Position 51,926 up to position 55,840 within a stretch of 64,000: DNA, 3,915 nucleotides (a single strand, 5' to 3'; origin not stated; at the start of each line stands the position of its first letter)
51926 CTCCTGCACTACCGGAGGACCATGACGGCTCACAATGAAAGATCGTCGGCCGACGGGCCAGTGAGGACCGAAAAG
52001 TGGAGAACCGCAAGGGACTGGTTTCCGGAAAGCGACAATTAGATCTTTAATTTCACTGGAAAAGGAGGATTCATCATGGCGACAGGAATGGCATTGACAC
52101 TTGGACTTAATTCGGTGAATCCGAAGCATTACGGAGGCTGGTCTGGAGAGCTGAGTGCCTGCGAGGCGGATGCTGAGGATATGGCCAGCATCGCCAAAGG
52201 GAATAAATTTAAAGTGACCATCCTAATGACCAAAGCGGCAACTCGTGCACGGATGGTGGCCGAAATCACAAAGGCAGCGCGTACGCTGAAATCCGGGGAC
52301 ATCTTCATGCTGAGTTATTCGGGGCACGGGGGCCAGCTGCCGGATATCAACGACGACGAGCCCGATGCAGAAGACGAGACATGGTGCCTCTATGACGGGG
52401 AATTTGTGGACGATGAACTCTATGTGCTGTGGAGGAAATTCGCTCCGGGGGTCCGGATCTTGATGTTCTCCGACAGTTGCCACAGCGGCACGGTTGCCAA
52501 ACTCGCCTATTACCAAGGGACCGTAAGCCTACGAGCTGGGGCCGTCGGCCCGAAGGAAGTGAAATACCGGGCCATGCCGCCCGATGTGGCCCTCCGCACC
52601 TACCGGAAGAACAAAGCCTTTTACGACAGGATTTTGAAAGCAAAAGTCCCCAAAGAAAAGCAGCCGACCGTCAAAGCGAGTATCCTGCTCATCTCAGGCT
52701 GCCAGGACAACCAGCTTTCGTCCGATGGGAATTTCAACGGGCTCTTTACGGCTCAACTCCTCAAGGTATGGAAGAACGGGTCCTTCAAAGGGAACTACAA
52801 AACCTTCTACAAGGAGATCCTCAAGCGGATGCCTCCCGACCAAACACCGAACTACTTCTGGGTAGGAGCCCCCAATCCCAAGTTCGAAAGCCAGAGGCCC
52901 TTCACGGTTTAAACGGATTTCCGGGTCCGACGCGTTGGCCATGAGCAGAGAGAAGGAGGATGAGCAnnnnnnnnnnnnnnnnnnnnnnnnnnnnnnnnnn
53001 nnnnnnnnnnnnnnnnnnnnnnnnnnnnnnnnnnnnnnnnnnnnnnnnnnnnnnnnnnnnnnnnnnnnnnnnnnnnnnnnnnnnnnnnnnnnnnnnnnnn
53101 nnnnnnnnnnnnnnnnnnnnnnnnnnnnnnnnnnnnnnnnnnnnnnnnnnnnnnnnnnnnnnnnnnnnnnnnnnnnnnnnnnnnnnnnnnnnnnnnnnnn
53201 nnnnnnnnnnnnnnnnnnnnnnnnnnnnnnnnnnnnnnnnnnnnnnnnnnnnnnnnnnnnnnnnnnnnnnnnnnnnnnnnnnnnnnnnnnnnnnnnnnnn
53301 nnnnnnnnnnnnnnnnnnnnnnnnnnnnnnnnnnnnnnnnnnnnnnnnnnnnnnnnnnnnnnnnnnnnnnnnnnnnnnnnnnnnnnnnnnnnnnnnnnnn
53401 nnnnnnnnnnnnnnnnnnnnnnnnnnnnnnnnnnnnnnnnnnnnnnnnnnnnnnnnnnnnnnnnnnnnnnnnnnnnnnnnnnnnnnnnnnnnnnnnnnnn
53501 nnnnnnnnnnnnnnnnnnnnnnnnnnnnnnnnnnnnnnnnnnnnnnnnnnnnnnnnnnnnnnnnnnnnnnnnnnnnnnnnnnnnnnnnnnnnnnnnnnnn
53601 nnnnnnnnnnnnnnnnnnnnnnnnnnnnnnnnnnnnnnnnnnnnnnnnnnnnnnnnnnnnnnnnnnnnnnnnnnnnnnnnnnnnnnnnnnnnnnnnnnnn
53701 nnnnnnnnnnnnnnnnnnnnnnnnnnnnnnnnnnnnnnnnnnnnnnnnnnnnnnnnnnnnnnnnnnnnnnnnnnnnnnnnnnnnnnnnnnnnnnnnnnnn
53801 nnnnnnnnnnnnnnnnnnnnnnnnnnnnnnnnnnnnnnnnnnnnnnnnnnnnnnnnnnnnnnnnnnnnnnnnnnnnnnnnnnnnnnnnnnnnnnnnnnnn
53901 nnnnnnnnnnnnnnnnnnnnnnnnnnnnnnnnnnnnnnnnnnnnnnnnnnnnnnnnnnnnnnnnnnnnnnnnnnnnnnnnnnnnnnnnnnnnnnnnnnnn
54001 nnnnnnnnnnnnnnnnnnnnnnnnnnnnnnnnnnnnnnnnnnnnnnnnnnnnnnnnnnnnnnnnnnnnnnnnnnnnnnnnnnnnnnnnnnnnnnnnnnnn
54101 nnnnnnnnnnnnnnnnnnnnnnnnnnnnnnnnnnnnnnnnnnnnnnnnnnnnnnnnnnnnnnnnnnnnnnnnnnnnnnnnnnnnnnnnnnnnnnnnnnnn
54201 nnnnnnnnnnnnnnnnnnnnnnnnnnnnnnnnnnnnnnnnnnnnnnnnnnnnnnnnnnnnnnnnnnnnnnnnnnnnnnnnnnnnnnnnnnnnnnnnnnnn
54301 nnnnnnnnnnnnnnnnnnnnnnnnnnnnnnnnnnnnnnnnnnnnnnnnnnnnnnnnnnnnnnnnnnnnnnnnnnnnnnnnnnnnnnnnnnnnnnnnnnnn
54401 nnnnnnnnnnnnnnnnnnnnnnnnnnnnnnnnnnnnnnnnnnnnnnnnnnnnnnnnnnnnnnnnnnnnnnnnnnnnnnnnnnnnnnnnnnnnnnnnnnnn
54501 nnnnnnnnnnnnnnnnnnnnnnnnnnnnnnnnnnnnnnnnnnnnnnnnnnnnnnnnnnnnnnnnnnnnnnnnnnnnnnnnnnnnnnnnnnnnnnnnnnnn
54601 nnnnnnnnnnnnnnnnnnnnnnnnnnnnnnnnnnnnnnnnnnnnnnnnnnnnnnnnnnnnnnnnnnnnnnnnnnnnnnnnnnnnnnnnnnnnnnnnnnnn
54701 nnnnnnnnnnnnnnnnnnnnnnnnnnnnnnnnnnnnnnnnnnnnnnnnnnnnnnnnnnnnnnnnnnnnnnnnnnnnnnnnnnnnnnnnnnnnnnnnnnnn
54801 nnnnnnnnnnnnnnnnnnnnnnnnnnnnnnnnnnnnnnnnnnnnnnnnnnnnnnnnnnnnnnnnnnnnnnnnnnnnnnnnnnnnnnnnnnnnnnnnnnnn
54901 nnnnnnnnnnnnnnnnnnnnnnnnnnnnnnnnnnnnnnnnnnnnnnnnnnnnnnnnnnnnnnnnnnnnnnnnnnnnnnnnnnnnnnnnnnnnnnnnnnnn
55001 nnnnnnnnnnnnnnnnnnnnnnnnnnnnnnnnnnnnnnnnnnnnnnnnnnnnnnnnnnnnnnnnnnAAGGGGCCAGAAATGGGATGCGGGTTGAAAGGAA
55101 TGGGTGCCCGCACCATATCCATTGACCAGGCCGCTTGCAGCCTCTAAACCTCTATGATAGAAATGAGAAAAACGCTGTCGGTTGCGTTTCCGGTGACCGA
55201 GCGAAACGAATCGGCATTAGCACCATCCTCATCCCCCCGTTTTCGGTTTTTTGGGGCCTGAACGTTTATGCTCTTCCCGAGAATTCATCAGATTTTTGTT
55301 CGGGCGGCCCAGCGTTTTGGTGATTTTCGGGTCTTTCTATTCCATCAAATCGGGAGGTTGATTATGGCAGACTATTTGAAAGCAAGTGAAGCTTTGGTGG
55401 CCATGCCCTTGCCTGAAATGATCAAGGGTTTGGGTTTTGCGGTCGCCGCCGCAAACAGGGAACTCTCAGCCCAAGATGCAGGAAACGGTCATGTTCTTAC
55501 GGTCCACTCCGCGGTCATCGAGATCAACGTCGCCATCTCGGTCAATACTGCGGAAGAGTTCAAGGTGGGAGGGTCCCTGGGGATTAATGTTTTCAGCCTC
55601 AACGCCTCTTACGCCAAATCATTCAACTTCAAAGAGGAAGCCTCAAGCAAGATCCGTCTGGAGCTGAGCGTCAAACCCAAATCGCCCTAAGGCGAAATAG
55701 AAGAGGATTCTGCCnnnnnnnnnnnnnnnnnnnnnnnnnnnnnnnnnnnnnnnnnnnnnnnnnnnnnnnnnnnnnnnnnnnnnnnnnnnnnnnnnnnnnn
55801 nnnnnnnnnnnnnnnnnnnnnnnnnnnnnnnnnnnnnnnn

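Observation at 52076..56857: Candidate novel conflict/defence module: stand-alone caspase + PHP-domain protein + three tandem trypco2-like paralogues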

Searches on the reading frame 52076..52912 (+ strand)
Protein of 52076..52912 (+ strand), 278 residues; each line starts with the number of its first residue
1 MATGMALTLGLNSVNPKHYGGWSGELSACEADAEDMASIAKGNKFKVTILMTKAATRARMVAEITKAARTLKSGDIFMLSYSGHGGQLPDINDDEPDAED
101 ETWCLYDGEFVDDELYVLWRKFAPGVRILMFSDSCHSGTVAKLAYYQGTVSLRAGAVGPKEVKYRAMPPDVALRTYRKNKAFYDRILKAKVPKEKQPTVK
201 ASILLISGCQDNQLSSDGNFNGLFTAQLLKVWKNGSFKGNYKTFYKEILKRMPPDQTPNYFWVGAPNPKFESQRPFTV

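Call 3: search_protein_families(library=pfam, proteins=[window:52076-52912:+], max_evalue=0.1)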
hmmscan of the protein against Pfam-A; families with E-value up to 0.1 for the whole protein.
window:52076-52912:+ (278 aa): 2 families
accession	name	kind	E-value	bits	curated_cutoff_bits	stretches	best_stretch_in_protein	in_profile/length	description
PF00656.27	Peptidase_C14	-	1.9e-25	90.3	21.4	1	14-263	7-216/233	Caspase domain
PF13847.12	Methyltransf_31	-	0.021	14.9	27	1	26-98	56-128/145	Methyltransferase domain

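Call 4: search_protein_families(library=ncbifam, proteins=[window:52076-52912:+], max_evalue=0.1)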
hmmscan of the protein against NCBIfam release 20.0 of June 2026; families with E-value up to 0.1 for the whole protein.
window:52076-52912:+ (278 aa): 1 family
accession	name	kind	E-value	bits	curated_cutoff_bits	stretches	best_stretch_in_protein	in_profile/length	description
NF047832.1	caspase_w_EACC1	subfamily_domain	6.3e-05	22.5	140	1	26-85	19-81/211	caspase, EACC1-associated type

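Call 5: search_protein_families(library=padloc, proteins=[window:52076-52912:+], max_evalue=0.1)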
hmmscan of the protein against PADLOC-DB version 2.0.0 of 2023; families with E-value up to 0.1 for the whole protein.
window:52076-52912:+ (278 aa): 1 family
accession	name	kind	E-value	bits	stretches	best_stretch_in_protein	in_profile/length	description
PDLC02987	caspase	-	5.3e-08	30.5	1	7-166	6-130/453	-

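Call 68: search_protein_families(library=phrogs, proteins=[window:52076-52912:+], max_evalue=0.01)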
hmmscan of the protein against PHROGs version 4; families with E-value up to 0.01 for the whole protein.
window:52076-52912:+ (278 aa): 0 families

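Call 81: search_solved_structures(query=window:52076-52912:+, max_evalue=0.01, show_alignments=1)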
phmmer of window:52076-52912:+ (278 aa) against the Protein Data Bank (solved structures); distinct sequences matched with E-value up to 0.01: 11.
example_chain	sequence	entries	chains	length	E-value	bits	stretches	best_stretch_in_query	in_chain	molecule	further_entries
3bij_A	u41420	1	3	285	7.8e-125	419.2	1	2-278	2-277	Uncharacterized protein GSU0716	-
4f6o_A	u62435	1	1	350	6.1e-15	58.7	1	52-225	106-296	Metacaspase-1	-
4f6p_A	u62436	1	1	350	1.1e-13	54.6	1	52-225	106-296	Metacaspase-1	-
7qp0_A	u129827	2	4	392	5e-12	49.2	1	65-222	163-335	Metacaspase-1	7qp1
6w8s_A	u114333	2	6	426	4e-10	42.9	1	64-144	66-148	Metacaspase-4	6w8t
6w8r_A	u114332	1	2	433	7.6e-09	38.7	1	64-144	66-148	Metacaspase-4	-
8a53_A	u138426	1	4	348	2.3e-07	33.9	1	46-141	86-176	Metacaspase-9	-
9n3d_A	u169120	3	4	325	3.2e-07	33.4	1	46-141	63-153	Metacaspase-9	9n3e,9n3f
4afr_A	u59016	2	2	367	7.1e-06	29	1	52-145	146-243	METACASPASE | METACASPASE MCA2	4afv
4afp_A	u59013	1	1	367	1.8e-05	27.6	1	52-145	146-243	METACASPASE MCA2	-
4af8_A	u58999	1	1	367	2.3e-05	27.4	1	52-145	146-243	METACASPASE MCA2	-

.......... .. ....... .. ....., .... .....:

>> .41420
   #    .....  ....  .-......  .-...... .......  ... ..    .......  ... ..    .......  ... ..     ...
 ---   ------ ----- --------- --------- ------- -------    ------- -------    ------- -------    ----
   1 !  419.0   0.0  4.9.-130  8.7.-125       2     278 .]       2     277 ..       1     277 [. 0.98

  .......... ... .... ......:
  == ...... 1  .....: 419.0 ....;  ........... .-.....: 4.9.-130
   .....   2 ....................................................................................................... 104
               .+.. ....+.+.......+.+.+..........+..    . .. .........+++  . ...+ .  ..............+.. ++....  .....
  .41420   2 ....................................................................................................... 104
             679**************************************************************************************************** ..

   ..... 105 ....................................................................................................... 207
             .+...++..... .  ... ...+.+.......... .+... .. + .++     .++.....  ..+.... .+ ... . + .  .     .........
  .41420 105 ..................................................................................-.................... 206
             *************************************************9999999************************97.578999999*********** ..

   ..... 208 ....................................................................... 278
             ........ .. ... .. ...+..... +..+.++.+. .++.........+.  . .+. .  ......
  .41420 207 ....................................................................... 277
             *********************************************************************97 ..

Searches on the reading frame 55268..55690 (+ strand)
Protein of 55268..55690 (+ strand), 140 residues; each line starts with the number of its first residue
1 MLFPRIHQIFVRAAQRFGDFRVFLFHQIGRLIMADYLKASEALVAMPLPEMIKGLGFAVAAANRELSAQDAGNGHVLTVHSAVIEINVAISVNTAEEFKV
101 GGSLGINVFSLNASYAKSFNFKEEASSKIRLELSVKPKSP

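Call 28: search_protein_families(library=pfam, alignment_id=A1, max_evalue=0.1)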
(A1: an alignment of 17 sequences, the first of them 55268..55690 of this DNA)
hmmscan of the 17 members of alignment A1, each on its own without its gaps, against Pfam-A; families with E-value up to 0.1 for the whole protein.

A. member 1, window:55268-55690:+ (140 aa): 1 family
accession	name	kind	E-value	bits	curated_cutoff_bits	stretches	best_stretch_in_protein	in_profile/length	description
PF19631.4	Trypco2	-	0.065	13.9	24.2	0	55-134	3-77/78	Trypsin-co-occurring domain 2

B. families by the number of members that match (of 17 scanned): 4 families
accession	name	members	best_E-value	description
PF19631.4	Trypco2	8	3.5e-06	Trypsin-co-occurring domain 2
PF04730.17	Agro_virD5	4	0.0043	Agrobacterium VirD5 protein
PF15530.11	Ntox25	4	0.021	Bacterial toxin 25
PF12230.13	PRP21_like_P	1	0.07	Pre-mRNA splicing factor PRP21 like protein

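Call 34: find_related_loci(query=A1, collection=metagenome_contigs, flank=8000)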
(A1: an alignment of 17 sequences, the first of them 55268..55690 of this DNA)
Query A1 (140 aa) in metagenome_contigs; peptide patterns used: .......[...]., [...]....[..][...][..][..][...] (x = any residue, [..] = any of these).
164 stretches matched a pattern; 49 encode a relative of the query (tblastn E <= 1e-3); 49 distinct loci.
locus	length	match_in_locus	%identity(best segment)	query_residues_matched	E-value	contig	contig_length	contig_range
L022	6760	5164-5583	99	1-140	3e-89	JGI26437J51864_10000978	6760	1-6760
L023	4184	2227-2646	99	1-140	2e-89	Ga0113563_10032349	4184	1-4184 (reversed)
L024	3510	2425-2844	96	1-140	6e-88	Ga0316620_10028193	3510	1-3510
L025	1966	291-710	95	1-140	3e-90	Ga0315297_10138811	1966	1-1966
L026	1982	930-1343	91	1-138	3e-84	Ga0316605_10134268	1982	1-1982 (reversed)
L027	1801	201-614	91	1-138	7e-85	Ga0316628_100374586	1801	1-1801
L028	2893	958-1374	86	1-139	1e-80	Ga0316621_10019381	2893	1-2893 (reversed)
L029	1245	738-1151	80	1-138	3e-77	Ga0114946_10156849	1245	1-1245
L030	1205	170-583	79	1-138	4e-74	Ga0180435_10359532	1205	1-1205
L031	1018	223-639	78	1-138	8e-74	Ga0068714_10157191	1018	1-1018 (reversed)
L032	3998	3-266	85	51-138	2e-45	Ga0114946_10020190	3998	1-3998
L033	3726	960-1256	58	39-137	4e-32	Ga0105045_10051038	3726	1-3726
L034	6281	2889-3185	58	39-137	5e-32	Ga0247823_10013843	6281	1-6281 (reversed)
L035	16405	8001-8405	44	6-138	1e-31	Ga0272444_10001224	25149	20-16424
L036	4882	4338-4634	57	39-137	2e-31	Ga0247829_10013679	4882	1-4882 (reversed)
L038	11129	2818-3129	53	30-139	5e-30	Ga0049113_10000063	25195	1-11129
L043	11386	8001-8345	44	17-138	4e-28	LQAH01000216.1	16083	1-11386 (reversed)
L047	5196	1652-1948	49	38-137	2e-27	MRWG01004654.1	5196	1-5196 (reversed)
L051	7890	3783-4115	52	22-133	3e-26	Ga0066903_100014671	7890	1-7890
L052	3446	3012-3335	50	33-137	2e-26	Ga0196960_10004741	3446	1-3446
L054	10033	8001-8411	44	6-139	7e-26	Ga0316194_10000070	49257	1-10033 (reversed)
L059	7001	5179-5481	49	38-138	1e-24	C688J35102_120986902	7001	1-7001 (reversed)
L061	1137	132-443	51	38-138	1e-24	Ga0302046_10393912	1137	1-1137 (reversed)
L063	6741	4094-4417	48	31-138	4e-23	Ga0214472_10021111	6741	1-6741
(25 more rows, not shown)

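Call 69: search_protein_families(library=pfam, proteins=[L051:4993-5292:+, L035:8425-9207:+], max_evalue=0.1)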
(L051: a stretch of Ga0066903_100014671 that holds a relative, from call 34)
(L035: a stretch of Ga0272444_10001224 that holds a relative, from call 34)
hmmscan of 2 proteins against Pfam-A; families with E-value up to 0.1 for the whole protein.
L051:4993-5292:+ (99 aa): 0 families

L035:8425-9207:+ (260 aa): 1 family
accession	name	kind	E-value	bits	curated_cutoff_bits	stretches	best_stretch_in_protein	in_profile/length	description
PF22291.1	DUF6964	-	0.05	13.8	24.5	1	200-224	12-33/36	Family of unknown function (DUF6964)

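Call 82: search_protein_families(library=pfam, proteins=[L043:6907-7578:+, L054:4824-5930:+], max_evalue=0.01)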
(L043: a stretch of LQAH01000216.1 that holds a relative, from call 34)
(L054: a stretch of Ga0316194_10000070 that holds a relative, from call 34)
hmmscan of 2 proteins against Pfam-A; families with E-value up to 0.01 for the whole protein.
L043:6907-7578:+ (223 aa): 1 family
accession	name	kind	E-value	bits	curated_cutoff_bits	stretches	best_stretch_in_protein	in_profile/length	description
PF09994.14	T6SS_Tle1-like_cat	-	2e-26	93.4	27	1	52-171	159-287/287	T6SS, Phospholipase effector Tle1-like, catalytic domain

L054:4824-5930:+ (368 aa): 1 family
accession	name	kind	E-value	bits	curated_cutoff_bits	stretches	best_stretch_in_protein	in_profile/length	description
PF01734.28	Patatin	-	8.9e-16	59.1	27.7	1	4-219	1-188/191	Patatin-like phospholipase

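Call 91: search_protein_families(library=pfam, proteins=[L035:6891-7670:+, L038:4531-5418:+, L047:735-1646:+, L047:3119-3832:+, L051:1188-3662:+, L063:1848-3980:+, L063:5587-6741:+, L034:351-2624:-], max_evalue=0.01)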
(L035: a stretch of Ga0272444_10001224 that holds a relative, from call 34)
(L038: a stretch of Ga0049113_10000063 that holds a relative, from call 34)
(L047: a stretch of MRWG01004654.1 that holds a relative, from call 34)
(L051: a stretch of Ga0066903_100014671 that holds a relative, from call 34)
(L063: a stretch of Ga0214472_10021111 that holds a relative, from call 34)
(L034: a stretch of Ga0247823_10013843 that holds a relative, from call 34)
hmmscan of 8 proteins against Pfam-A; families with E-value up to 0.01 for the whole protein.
L035:6891-7670:+ (259 aa): 0 families

L038:4531-5418:+ (295 aa): 0 families

L047:735-1646:+ (303 aa): 0 families

L047:3119-3832:+ (237 aa): 1 family
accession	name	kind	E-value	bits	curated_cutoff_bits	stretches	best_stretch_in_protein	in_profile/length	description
PF09347.15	DUF1989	-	2.2e-46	158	27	1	44-208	2-168/168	Domain of unknown function (DUF1989)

L051:1188-3662:+ (824 aa): 2 families
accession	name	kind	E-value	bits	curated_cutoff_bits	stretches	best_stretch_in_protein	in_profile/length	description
PF12704.14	MacB_PCD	-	1.9e-41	143.1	27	2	22-235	1-205/207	MacB-like periplasmic core domain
PF02687.27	FtsX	-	3.3e-28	98.6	25.5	2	704-816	2-119/120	FtsX-like permease C-terminal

L063:1848-3980:+ (710 aa): 0 families

L063:5587-6741:+ (385 aa): 0 families

L034:351-2624:- (757 aa): 0 families

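Call 93: find_related_loci(query=A1, collection=viral_contigs, flank=8000)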
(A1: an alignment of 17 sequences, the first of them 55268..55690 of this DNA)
Query A1 (140 aa) in viral_contigs; peptide patterns used: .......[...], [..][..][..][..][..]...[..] (x = any residue, [..] = any of these).
24 stretches matched a pattern, but none encodes a relative of the query by tblastn (E <= 1e-3).

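Call 100: search_protein_families(library=pfam, proteins=[L061:120-464:+, L059:5161-5505:+, L052:3012-3386:+, L035:9149-9463:+], max_evalue=1)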
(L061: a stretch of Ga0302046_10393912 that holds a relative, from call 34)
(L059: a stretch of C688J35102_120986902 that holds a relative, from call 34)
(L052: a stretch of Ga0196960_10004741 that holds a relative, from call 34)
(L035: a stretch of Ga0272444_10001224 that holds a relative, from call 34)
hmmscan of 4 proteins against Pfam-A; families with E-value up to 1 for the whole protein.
L061:120-464:+ (114 aa): 0 families

L059:5161-5505:+ (114 aa): 1 family
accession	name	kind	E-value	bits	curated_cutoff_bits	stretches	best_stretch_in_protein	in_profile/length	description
PF19631.4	Trypco2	-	0.00072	20.2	24.2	1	19-102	5-76/78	Trypsin-co-occurring domain 2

L052:3012-3386:+ (124 aa): 1 family
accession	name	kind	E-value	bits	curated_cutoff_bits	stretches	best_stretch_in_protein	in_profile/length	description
PF19631.4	Trypco2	-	0.0043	17.7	24.2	1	23-104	3-76/78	Trypsin-co-occurring domain 2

L035:9149-9463:+ (104 aa): 1 family
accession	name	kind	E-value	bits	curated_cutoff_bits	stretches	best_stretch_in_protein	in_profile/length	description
PF01967.27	MoaC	-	0.0014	19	27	1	3-99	22-111/136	MoaC family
